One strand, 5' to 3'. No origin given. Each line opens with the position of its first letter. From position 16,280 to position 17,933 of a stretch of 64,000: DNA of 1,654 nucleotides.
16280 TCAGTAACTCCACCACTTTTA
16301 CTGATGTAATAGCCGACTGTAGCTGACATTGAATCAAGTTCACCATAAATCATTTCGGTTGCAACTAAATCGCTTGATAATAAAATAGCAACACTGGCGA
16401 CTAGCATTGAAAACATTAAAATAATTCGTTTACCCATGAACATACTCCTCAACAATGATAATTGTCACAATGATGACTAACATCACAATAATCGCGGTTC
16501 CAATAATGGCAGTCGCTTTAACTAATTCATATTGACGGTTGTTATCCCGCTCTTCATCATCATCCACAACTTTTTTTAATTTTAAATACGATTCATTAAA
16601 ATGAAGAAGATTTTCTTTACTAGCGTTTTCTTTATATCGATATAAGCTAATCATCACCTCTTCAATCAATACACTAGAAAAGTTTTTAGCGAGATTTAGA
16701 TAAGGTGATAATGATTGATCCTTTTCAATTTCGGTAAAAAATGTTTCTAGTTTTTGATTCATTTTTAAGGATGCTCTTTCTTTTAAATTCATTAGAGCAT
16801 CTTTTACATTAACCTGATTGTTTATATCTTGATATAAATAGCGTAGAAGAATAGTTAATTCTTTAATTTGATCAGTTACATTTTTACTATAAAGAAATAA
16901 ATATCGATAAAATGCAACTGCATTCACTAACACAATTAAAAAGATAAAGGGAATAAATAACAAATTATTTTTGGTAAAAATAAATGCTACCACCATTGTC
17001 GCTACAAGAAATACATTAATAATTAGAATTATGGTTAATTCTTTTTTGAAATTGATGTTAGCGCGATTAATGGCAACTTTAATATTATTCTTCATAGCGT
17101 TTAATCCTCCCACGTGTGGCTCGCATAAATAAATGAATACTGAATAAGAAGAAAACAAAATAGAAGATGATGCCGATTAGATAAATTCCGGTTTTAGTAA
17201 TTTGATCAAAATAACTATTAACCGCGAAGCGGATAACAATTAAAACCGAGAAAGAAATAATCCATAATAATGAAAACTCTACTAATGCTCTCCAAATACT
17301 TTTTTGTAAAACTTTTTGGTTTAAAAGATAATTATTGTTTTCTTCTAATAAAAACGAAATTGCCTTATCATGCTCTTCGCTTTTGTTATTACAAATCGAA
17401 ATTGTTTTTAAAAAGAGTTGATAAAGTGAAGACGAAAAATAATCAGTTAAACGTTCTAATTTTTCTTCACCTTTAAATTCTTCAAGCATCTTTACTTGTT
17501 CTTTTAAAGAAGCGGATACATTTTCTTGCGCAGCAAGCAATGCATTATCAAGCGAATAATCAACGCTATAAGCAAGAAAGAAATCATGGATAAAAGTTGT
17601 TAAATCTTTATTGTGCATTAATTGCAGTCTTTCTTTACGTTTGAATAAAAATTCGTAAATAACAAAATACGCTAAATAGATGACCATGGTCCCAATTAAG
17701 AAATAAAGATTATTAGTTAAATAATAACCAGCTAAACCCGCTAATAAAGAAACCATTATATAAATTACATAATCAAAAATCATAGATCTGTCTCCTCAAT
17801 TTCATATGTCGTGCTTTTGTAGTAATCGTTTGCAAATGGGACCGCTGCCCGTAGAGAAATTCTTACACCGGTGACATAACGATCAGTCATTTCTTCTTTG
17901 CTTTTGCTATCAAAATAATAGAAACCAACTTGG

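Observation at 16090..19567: Six-gene, translationally coupled envelope operon of unknown function with a Tad/ComG-like protein inventory but no ATPase or pilin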

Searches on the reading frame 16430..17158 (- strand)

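Call 3: search_protein_families(library=pfam, proteins=[window:16430-17158:-], max_evalue=1)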
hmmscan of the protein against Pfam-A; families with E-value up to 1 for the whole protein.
window:16430-17158:- (242 aa): 2 families
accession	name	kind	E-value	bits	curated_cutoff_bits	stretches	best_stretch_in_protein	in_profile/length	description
PF20990.2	DUF2207_C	-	0.032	14.4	33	1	27-112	119-213/247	Predicted membrane protein (DUF2207) C-terminal domain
PF04932.20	Wzy_C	-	0.081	13.1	31.7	1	49-159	21-90/149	O-Antigen ligase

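Call 4: search_protein_families(library=ncbifam, proteins=[window:16430-17158:-], max_evalue=1)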
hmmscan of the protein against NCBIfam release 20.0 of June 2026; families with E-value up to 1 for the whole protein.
window:16430-17158:- (242 aa): 1 family
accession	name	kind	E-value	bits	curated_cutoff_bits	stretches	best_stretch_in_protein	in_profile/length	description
NF033634.1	SLATT_1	domain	0.11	12.4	41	0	203-230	17-44/132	SLATT domain-containing protein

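Call 45: search_protein_families(library=ncbifam, proteins=[L001:6952-8004:+, L006:2367-3311:+, L006:3295-4494:+, L006:4487-4822:+, L006:4834-4995:+, L006:1038-1997:+, L006:1994-2374:+], max_evalue=0.1)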
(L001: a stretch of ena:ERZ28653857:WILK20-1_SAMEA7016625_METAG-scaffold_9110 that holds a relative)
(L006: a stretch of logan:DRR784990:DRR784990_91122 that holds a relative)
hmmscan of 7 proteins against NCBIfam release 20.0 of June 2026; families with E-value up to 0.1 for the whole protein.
L001:6952-8004:+ (350 aa): 18 families
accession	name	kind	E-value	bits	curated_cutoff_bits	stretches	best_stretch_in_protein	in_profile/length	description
TIGR02788.1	VirB11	equivalog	2.5e-31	108.9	249.95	2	125-289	132-299/308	P-type DNA transfer ATPase VirB11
TIGR03819.1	heli_sec_ATPase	hypoth_equivalog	5.8e-30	104.6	373.15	1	15-259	55-302/340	TadA family conjugal transfer-associated ATPase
TIGR02782.1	TrbB_P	equivalog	4.2e-26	92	304.55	1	15-280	14-278/303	P-type conjugative transfer ATPase TrbB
NF058587.1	archaellum_moto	equivalog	8.5e-20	71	550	1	13-255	148-394/527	archaellum flagellar ATPase motor FlaI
NF010475.0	PRK13900.1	equivalog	2.9e-17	62.7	389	1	122-305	145-326/333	type IV secretion system ATPase VirB11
NF010469.0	PRK13894.1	subfamily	1.1e-15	57.8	508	1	15-266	27-276/320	conjugal transfer ATPase TrbB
NF041000.1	ATPase_ComGA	equivalog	1.3e-14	53.9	300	1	65-262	60-250/267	competence type IV pilus ATPase ComGA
NF010407.0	PRK13833.1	subfamily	2.5e-12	46.9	499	1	19-270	26-274/323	conjugal transfer protein TrbB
TIGR01420.1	pilT_fam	subfamily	4.3e-12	45.9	319.1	1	45-277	36-262/343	PilT/PilU family type 4a pilus ATPase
TIGR02524.1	dot_icm_DotB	equivalog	5.5e-11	42.3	463.3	1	83-258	87-260/358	Dot/Icm type IV secretion system ATPase DotB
NF010425.0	PRK13851.1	equivalog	6.3e-11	41.7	461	1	121-257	146-283/344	type IV secretion system protein VirB11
NF053672.1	bindosome_BasE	exception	7.4e-11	41.5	1000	1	51-277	183-410/512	bindosome assembly system ATPase subunit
NF007755.0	PRK10436.1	equivalog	8.3e-08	31.3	617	1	64-260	148-335/465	type II secretion system protein GspE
TIGR02525.1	plasmid_TraJ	equivalog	3e-06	26.5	368.3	1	83-290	101-301/372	plasmid transfer ATPase TraJ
TIGR02533.1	type_II_gspE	equivalog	9.4e-06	24.5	630.25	1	133-257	238-359/486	type II secretion system ATPase GspE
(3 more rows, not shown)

L006:2367-3311:+ (314 aa): 15 families
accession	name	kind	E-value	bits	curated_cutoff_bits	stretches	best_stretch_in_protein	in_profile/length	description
TIGR02788.1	VirB11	equivalog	2e-32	112.5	249.95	2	120-284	130-296/308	P-type DNA transfer ATPase VirB11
TIGR03819.1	heli_sec_ATPase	hypoth_equivalog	1.2e-30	106.9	373.15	1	12-291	54-338/340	TadA family conjugal transfer-associated ATPase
TIGR02782.1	TrbB_P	equivalog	1.1e-23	84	304.55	1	10-301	11-300/303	P-type conjugative transfer ATPase TrbB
NF010475.0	PRK13900.1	equivalog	6.3e-21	74.8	389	1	116-293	142-324/333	type IV secretion system ATPase VirB11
NF058587.1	archaellum_moto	equivalog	2.1e-17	63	550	1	8-296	145-432/527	archaellum flagellar ATPase motor FlaI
NF010469.0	PRK13894.1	subfamily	2.7e-14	53.3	508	1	98-302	110-315/320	conjugal transfer ATPase TrbB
NF053672.1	bindosome_BasE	exception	5.4e-14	51.8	1000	1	122-306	257-439/512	bindosome assembly system ATPase subunit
NF041000.1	ATPase_ComGA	equivalog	4e-13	49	300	1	100-264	95-253/267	competence type IV pilus ATPase ComGA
NF010425.0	PRK13851.1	equivalog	6.2e-13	48.3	461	1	122-257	150-284/344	type IV secretion system protein VirB11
NF010407.0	PRK13833.1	subfamily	3.4e-10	39.8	499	1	98-307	105-313/323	conjugal transfer protein TrbB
TIGR01420.1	pilT_fam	subfamily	6.2e-07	28.9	319.1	1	41-262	35-248/343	PilT/PilU family type 4a pilus ATPase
TIGR02524.1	dot_icm_DotB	equivalog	7.5e-06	25.4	463.3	1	126-270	125-275/358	Dot/Icm type IV secretion system ATPase DotB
NF007755.0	PRK10436.1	equivalog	2.1e-05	23.4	617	1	105-256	188-335/465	type II secretion system protein GspE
TIGR02525.1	plasmid_TraJ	equivalog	0.0013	17.8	368.3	1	197-262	212-278/372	plasmid transfer ATPase TraJ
NF050040.1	horm_taper_TftA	equivalog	0.042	12.6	500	1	10-65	73-125/450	hormogonium tapered terminus morphoprotein TftA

L006:3295-4494:+ (399 aa): 0 families

L006:4487-4822:+ (111 aa): 0 families

L006:4834-4995:+ (53 aa): 0 families

L006:1038-1997:+ (319 aa): 0 families

L006:1994-2374:+ (126 aa): 0 families

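Call 46: search_protein_families(library=pfam, proteins=[L001:6952-8004:+, L006:2367-3311:+, L006:3295-4494:+, L006:4487-4822:+, L006:4834-4995:+, L006:1038-1997:+, L006:1994-2374:+], max_evalue=0.1)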
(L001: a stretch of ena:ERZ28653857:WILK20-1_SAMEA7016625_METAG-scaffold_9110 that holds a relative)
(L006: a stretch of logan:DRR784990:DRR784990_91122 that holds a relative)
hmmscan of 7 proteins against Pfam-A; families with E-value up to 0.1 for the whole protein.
L001:6952-8004:+ (350 aa): 3 families
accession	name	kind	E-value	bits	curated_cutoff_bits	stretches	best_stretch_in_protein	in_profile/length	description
PF00437.27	T2SSE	-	3.6e-22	79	24.9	1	103-262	106-263/370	Type II/IV secretion system protein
PF20720.3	nSTAND3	-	2e-05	24.8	27.2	1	30-69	64-102/155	Novel STAND NTPase 3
PF13238.12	AAA_18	-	0.006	17.5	29.4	1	140-212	1-67/128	AAA domain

L006:2367-3311:+ (314 aa): 3 families
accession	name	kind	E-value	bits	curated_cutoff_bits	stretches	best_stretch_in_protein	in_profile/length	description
PF00437.27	T2SSE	-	1.2e-19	70.6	24.9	1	100-265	106-267/370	Type II/IV secretion system protein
PF06414.18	Zeta_toxin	-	0.033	14.1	22.3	1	130-184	13-62/199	Zeta toxin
PF20720.3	nSTAND3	-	0.038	14.1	27.2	0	127-155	10-38/155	Novel STAND NTPase 3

L006:3295-4494:+ (399 aa): 1 family
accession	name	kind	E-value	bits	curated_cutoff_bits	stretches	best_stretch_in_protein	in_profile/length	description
PF20237.3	DUF6594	-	0.0089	16.4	30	0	174-230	163-218/238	Family of unknown function (DUF6594)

L006:4487-4822:+ (111 aa): 1 family
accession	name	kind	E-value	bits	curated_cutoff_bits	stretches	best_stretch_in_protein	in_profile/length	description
PF17978.7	zf-RING_14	-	0.024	15.5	26.6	1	50-84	45-79/91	RING/Ubox like zinc-binding domain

L006:4834-4995:+ (53 aa): 0 families

L006:1038-1997:+ (319 aa): 0 families

L006:1994-2374:+ (126 aa): 0 families

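Call 67: search_protein_families(library=pfam, proteins=[P0080, P0150, P0176, P0154, P0162, P0145, P0132, P0123, P0096, P0084], max_evalue=1)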
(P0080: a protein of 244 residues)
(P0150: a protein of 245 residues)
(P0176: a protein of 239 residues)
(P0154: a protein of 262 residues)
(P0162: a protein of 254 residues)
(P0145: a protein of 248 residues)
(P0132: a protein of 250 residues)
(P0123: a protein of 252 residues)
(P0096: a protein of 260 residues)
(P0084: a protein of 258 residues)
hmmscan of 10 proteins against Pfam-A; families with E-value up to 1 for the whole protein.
P0080 (244 aa): 2 families
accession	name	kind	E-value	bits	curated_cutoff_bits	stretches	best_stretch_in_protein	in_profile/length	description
PF17343.7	DUF5373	-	0.16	12.3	28.7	1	168-234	86-149/182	Family of unknown function (DUF5373)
PF19744.4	DUF6232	-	0.49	11.3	27.4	0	6-53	37-78/117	Family of unknown function (DUF6232)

P0150 (245 aa): 2 families
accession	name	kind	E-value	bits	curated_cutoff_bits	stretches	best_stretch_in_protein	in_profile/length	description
PF04647.20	AgrB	-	0.092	12.5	23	1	5-72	79-151/185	Accessory gene regulator B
PF09682.15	Phage_holin_6_1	-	0.097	13.5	24.9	1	26-100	7-74/101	Bacteriophage holin of superfamily 6 (Holin_LLH)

P0176 (239 aa): 9 families
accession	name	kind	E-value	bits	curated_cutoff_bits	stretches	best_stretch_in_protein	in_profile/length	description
PF03169.20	OPT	-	0.00024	20.4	25.8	1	149-217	336-399/623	OPT oligopeptide transporter protein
PF20990.2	DUF2207_C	-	0.0015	18.7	33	1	72-220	19-186/247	Predicted membrane protein (DUF2207) C-terminal domain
PF25587.1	Rv2743c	-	0.0087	16.2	27.7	1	149-218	11-76/237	Rv2743c family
PF19744.4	DUF6232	-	0.023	15.6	27.4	1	166-217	32-74/117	Family of unknown function (DUF6232)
PF11368.13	DUF3169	-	0.18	11.8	31.6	1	138-223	71-160/250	Protein of unknown function (DUF3169)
PF07332.16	Phage_holin_3_6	-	0.24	11.9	28.4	1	162-227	28-98/116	Putative Actinobacterial Holin-X, holin superfamily III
PF01769.21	MgtE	-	0.28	11.9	27.6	0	5-45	45-90/125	Divalent cation transporter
PF19297.4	QcrA_N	-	0.55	10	27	0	154-188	43-77/222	QcrA subunit N-terminal region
PF00482.28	T2SSF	-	0.97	9.9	25.2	1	102-186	35-121/125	Type II secretion system (T2SS), protein F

P0154 (262 aa): 1 family
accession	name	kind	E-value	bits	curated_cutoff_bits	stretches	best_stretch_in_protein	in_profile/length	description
PF03600.22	CitMHS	-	0.077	12.5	31.9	1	14-196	149-224/336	Citrate transporter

P0162 (254 aa): 2 families
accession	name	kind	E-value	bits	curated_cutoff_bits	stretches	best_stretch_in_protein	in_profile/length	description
PF01007.26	IRK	-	0.022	15.1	22.7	1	189-243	21-73/141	Inward rectifier potassium channel transmembrane domain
PF17280.7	DUF5345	-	0.19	12.3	27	1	152-197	19-65/77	Family of unknown function (DUF5345)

P0145 (248 aa): 4 families
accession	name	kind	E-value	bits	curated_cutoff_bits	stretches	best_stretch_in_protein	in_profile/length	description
PF20563.3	DUF6773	-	0.012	15.8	27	1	183-239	22-81/163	Family of unknown function (DUF6773)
PF20990.2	DUF2207_C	-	0.059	13.5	33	1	149-225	113-191/247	Predicted membrane protein (DUF2207) C-terminal domain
PF06398.17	Pex24p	-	0.17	11.3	26.8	1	9-93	142-228/358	Integral peroxisomal membrane peroxin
PF15145.11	DUF4577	-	0.4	11.1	27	1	205-243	64-104/128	Domain of unknown function (DUF4577)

P0132 (250 aa): 4 families
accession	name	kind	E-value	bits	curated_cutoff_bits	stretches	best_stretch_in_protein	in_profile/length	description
PF03169.20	OPT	-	0.0087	15.2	25.8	1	179-234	356-411/623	OPT oligopeptide transporter protein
PF09624.15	DUF2393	-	0.1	13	26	1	26-79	17-70/146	Protein of unknown function (DUF2393)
PF19868.4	DUF6341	-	0.12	12.4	26.4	1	26-45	4-23/50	Family of unknown function (DUF6341)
PF10601.15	zf-LITAF-like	-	0.25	12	23.8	1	28-65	25-59/70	LITAF-like zinc ribbon domain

P0123 (252 aa): 3 families
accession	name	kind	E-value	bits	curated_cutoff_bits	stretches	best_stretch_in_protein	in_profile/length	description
PF17671.6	DUF5531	-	0.14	12.4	25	1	208-247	20-59/152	Family of unknown function (DUF5531)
PF00482.28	T2SSF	-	0.38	11.2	25.2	1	73-193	1-123/125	Type II secretion system (T2SS), protein F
PF01312.24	Bac_export_2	-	0.82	9.3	24.4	1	68-224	25-179/335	FlhB HrpN YscU SpaS Family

P0096 (260 aa): 0 families

P0084 (258 aa): 3 families
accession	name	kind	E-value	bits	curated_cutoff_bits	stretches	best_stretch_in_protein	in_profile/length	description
PF20563.3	DUF6773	-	0.025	14.8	27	1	155-218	75-138/163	Family of unknown function (DUF6773)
PF06398.17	Pex24p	-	0.031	13.7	26.8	1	6-116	145-254/358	Integral peroxisomal membrane peroxin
PF09843.14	DUF2070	-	0.23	10.2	30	1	4-71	131-199/561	Predicted membrane protein (DUF2070)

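Call 113: search_protein_families(library=phrogs, proteins=[window:16430-17095:-], max_evalue=0.01)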
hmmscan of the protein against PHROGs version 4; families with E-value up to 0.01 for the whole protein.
window:16430-17095:- (221 aa): 0 families

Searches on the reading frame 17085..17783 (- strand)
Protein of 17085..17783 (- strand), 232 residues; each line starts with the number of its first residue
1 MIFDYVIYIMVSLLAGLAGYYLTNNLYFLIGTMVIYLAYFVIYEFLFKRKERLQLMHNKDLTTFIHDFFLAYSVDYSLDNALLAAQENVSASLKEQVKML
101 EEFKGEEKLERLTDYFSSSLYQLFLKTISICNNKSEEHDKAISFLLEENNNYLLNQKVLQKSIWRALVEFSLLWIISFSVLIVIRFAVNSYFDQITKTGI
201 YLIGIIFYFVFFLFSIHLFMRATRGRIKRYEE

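Call 3: search_protein_families(library=pfam, proteins=[window:17085-17783:-], max_evalue=1)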
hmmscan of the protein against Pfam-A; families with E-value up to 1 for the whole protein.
window:17085-17783:- (232 aa): 1 family
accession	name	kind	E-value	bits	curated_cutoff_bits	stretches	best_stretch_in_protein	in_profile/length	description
PF13787.11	HXXEE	-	0.075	14.2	25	1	146-221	22-90/114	Protein of unknown function with HXXEE motif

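Call 4: search_protein_families(library=ncbifam, proteins=[window:17085-17783:-], max_evalue=1)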
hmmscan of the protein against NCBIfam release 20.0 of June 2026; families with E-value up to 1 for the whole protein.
window:17085-17783:- (232 aa): 3 families
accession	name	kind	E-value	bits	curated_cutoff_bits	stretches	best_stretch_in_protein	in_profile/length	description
NF006778.0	PRK09293.1-1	equivalog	0.057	12.1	368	1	100-154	57-110/335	class 1 fructose-bisphosphatase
TIGR01863.1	cas_Csd1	equivalog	0.066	11.7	218.65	1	63-165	73-180/588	type I-C CRISPR-associated protein Cas8c/Csd1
NF041560.1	T6SS_Burk_ExIF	subfamily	0.57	9.8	90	0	161-223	126-188/234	putative type VI secretion system effector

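Call 45: search_protein_families(library=ncbifam, proteins=[L001:6952-8004:+, L006:2367-3311:+, L006:3295-4494:+, L006:4487-4822:+, L006:4834-4995:+, L006:1038-1997:+, L006:1994-2374:+], max_evalue=0.1)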
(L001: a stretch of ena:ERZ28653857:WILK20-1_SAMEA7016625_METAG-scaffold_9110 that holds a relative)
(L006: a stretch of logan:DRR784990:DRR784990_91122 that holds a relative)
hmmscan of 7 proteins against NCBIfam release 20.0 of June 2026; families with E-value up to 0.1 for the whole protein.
L001:6952-8004:+ (350 aa): 18 families
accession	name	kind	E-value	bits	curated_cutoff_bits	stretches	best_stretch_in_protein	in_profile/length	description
TIGR02788.1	VirB11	equivalog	2.5e-31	108.9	249.95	2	125-289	132-299/308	P-type DNA transfer ATPase VirB11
TIGR03819.1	heli_sec_ATPase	hypoth_equivalog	5.8e-30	104.6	373.15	1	15-259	55-302/340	TadA family conjugal transfer-associated ATPase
TIGR02782.1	TrbB_P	equivalog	4.2e-26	92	304.55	1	15-280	14-278/303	P-type conjugative transfer ATPase TrbB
NF058587.1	archaellum_moto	equivalog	8.5e-20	71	550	1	13-255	148-394/527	archaellum flagellar ATPase motor FlaI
NF010475.0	PRK13900.1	equivalog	2.9e-17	62.7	389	1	122-305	145-326/333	type IV secretion system ATPase VirB11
NF010469.0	PRK13894.1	subfamily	1.1e-15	57.8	508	1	15-266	27-276/320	conjugal transfer ATPase TrbB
NF041000.1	ATPase_ComGA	equivalog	1.3e-14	53.9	300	1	65-262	60-250/267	competence type IV pilus ATPase ComGA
NF010407.0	PRK13833.1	subfamily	2.5e-12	46.9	499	1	19-270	26-274/323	conjugal transfer protein TrbB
TIGR01420.1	pilT_fam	subfamily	4.3e-12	45.9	319.1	1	45-277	36-262/343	PilT/PilU family type 4a pilus ATPase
TIGR02524.1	dot_icm_DotB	equivalog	5.5e-11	42.3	463.3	1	83-258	87-260/358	Dot/Icm type IV secretion system ATPase DotB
NF010425.0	PRK13851.1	equivalog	6.3e-11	41.7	461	1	121-257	146-283/344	type IV secretion system protein VirB11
NF053672.1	bindosome_BasE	exception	7.4e-11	41.5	1000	1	51-277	183-410/512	bindosome assembly system ATPase subunit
NF007755.0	PRK10436.1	equivalog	8.3e-08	31.3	617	1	64-260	148-335/465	type II secretion system protein GspE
TIGR02525.1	plasmid_TraJ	equivalog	3e-06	26.5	368.3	1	83-290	101-301/372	plasmid transfer ATPase TraJ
TIGR02533.1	type_II_gspE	equivalog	9.4e-06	24.5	630.25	1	133-257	238-359/486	type II secretion system ATPase GspE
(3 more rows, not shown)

L006:2367-3311:+ (314 aa): 15 families
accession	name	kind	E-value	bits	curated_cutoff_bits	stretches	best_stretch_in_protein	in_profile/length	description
TIGR02788.1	VirB11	equivalog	2e-32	112.5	249.95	2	120-284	130-296/308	P-type DNA transfer ATPase VirB11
TIGR03819.1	heli_sec_ATPase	hypoth_equivalog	1.2e-30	106.9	373.15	1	12-291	54-338/340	TadA family conjugal transfer-associated ATPase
TIGR02782.1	TrbB_P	equivalog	1.1e-23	84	304.55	1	10-301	11-300/303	P-type conjugative transfer ATPase TrbB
NF010475.0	PRK13900.1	equivalog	6.3e-21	74.8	389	1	116-293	142-324/333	type IV secretion system ATPase VirB11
NF058587.1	archaellum_moto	equivalog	2.1e-17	63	550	1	8-296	145-432/527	archaellum flagellar ATPase motor FlaI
NF010469.0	PRK13894.1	subfamily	2.7e-14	53.3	508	1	98-302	110-315/320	conjugal transfer ATPase TrbB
NF053672.1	bindosome_BasE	exception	5.4e-14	51.8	1000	1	122-306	257-439/512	bindosome assembly system ATPase subunit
NF041000.1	ATPase_ComGA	equivalog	4e-13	49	300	1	100-264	95-253/267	competence type IV pilus ATPase ComGA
NF010425.0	PRK13851.1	equivalog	6.2e-13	48.3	461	1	122-257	150-284/344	type IV secretion system protein VirB11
NF010407.0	PRK13833.1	subfamily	3.4e-10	39.8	499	1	98-307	105-313/323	conjugal transfer protein TrbB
TIGR01420.1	pilT_fam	subfamily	6.2e-07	28.9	319.1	1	41-262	35-248/343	PilT/PilU family type 4a pilus ATPase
TIGR02524.1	dot_icm_DotB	equivalog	7.5e-06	25.4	463.3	1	126-270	125-275/358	Dot/Icm type IV secretion system ATPase DotB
NF007755.0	PRK10436.1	equivalog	2.1e-05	23.4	617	1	105-256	188-335/465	type II secretion system protein GspE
TIGR02525.1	plasmid_TraJ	equivalog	0.0013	17.8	368.3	1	197-262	212-278/372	plasmid transfer ATPase TraJ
NF050040.1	horm_taper_TftA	equivalog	0.042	12.6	500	1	10-65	73-125/450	hormogonium tapered terminus morphoprotein TftA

L006:3295-4494:+ (399 aa): 0 families

L006:4487-4822:+ (111 aa): 0 families

L006:4834-4995:+ (53 aa): 0 families

L006:1038-1997:+ (319 aa): 0 families

L006:1994-2374:+ (126 aa): 0 families

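Call 46: search_protein_families(library=pfam, proteins=[L001:6952-8004:+, L006:2367-3311:+, L006:3295-4494:+, L006:4487-4822:+, L006:4834-4995:+, L006:1038-1997:+, L006:1994-2374:+], max_evalue=0.1)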
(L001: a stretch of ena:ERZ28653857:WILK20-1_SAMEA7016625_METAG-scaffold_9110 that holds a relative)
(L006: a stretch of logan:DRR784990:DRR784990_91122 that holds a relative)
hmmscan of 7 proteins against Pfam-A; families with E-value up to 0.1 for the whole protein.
L001:6952-8004:+ (350 aa): 3 families
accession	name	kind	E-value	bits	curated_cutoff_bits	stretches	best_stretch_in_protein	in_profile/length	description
PF00437.27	T2SSE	-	3.6e-22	79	24.9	1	103-262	106-263/370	Type II/IV secretion system protein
PF20720.3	nSTAND3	-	2e-05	24.8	27.2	1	30-69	64-102/155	Novel STAND NTPase 3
PF13238.12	AAA_18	-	0.006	17.5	29.4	1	140-212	1-67/128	AAA domain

L006:2367-3311:+ (314 aa): 3 families
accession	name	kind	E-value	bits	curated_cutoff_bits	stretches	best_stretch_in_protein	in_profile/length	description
PF00437.27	T2SSE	-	1.2e-19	70.6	24.9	1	100-265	106-267/370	Type II/IV secretion system protein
PF06414.18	Zeta_toxin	-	0.033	14.1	22.3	1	130-184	13-62/199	Zeta toxin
PF20720.3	nSTAND3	-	0.038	14.1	27.2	0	127-155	10-38/155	Novel STAND NTPase 3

L006:3295-4494:+ (399 aa): 1 family
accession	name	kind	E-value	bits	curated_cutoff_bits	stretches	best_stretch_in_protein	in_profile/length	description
PF20237.3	DUF6594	-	0.0089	16.4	30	0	174-230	163-218/238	Family of unknown function (DUF6594)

L006:4487-4822:+ (111 aa): 1 family
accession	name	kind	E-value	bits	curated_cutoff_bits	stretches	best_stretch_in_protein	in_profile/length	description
PF17978.7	zf-RING_14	-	0.024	15.5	26.6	1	50-84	45-79/91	RING/Ubox like zinc-binding domain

L006:4834-4995:+ (53 aa): 0 families

L006:1038-1997:+ (319 aa): 0 families

L006:1994-2374:+ (126 aa): 0 families

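Call 67: search_protein_families(library=pfam, proteins=[P0080, P0150, P0176, P0154, P0162, P0145, P0132, P0123, P0096, P0084], max_evalue=1)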
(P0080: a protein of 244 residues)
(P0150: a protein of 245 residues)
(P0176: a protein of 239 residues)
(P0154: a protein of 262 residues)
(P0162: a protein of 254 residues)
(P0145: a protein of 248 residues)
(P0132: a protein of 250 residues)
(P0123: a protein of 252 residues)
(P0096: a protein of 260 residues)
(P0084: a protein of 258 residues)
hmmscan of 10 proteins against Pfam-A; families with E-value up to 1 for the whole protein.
P0080 (244 aa): 2 families
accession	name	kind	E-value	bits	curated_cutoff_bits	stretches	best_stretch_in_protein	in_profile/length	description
PF17343.7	DUF5373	-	0.16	12.3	28.7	1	168-234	86-149/182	Family of unknown function (DUF5373)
PF19744.4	DUF6232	-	0.49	11.3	27.4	0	6-53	37-78/117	Family of unknown function (DUF6232)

P0150 (245 aa): 2 families
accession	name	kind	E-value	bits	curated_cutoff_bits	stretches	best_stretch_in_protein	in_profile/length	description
PF04647.20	AgrB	-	0.092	12.5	23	1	5-72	79-151/185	Accessory gene regulator B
PF09682.15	Phage_holin_6_1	-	0.097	13.5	24.9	1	26-100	7-74/101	Bacteriophage holin of superfamily 6 (Holin_LLH)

P0176 (239 aa): 9 families
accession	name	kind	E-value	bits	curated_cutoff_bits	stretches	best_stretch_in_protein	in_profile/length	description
PF03169.20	OPT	-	0.00024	20.4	25.8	1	149-217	336-399/623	OPT oligopeptide transporter protein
PF20990.2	DUF2207_C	-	0.0015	18.7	33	1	72-220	19-186/247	Predicted membrane protein (DUF2207) C-terminal domain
PF25587.1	Rv2743c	-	0.0087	16.2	27.7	1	149-218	11-76/237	Rv2743c family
PF19744.4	DUF6232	-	0.023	15.6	27.4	1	166-217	32-74/117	Family of unknown function (DUF6232)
PF11368.13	DUF3169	-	0.18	11.8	31.6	1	138-223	71-160/250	Protein of unknown function (DUF3169)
PF07332.16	Phage_holin_3_6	-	0.24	11.9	28.4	1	162-227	28-98/116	Putative Actinobacterial Holin-X, holin superfamily III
PF01769.21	MgtE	-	0.28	11.9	27.6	0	5-45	45-90/125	Divalent cation transporter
PF19297.4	QcrA_N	-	0.55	10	27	0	154-188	43-77/222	QcrA subunit N-terminal region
PF00482.28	T2SSF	-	0.97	9.9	25.2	1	102-186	35-121/125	Type II secretion system (T2SS), protein F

P0154 (262 aa): 1 family
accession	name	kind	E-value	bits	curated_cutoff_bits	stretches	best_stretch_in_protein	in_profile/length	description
PF03600.22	CitMHS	-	0.077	12.5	31.9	1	14-196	149-224/336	Citrate transporter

P0162 (254 aa): 2 families
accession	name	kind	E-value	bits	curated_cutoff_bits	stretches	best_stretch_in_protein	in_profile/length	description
PF01007.26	IRK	-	0.022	15.1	22.7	1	189-243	21-73/141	Inward rectifier potassium channel transmembrane domain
PF17280.7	DUF5345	-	0.19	12.3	27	1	152-197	19-65/77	Family of unknown function (DUF5345)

P0145 (248 aa): 4 families
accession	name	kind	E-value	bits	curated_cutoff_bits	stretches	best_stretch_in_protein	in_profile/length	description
PF20563.3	DUF6773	-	0.012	15.8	27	1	183-239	22-81/163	Family of unknown function (DUF6773)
PF20990.2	DUF2207_C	-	0.059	13.5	33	1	149-225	113-191/247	Predicted membrane protein (DUF2207) C-terminal domain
PF06398.17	Pex24p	-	0.17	11.3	26.8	1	9-93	142-228/358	Integral peroxisomal membrane peroxin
PF15145.11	DUF4577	-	0.4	11.1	27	1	205-243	64-104/128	Domain of unknown function (DUF4577)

P0132 (250 aa): 4 families
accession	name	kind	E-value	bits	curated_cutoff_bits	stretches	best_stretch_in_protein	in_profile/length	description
PF03169.20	OPT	-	0.0087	15.2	25.8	1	179-234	356-411/623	OPT oligopeptide transporter protein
PF09624.15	DUF2393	-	0.1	13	26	1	26-79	17-70/146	Protein of unknown function (DUF2393)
PF19868.4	DUF6341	-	0.12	12.4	26.4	1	26-45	4-23/50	Family of unknown function (DUF6341)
PF10601.15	zf-LITAF-like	-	0.25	12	23.8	1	28-65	25-59/70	LITAF-like zinc ribbon domain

P0123 (252 aa): 3 families
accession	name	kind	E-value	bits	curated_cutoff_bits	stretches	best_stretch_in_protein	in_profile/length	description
PF17671.6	DUF5531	-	0.14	12.4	25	1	208-247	20-59/152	Family of unknown function (DUF5531)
PF00482.28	T2SSF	-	0.38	11.2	25.2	1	73-193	1-123/125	Type II secretion system (T2SS), protein F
PF01312.24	Bac_export_2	-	0.82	9.3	24.4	1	68-224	25-179/335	FlhB HrpN YscU SpaS Family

P0096 (260 aa): 0 families

P0084 (258 aa): 3 families
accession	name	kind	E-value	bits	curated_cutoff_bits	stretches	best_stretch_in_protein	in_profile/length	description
PF20563.3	DUF6773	-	0.025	14.8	27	1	155-218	75-138/163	Family of unknown function (DUF6773)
PF06398.17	Pex24p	-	0.031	13.7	26.8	1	6-116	145-254/358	Integral peroxisomal membrane peroxin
PF09843.14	DUF2070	-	0.23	10.2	30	1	4-71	131-199/561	Predicted membrane protein (DUF2070)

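Call 113: search_protein_families(library=phrogs, proteins=[window:17085-17783:-], max_evalue=0.01)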
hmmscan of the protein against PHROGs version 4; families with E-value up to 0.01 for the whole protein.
window:17085-17783:- (232 aa): 0 families
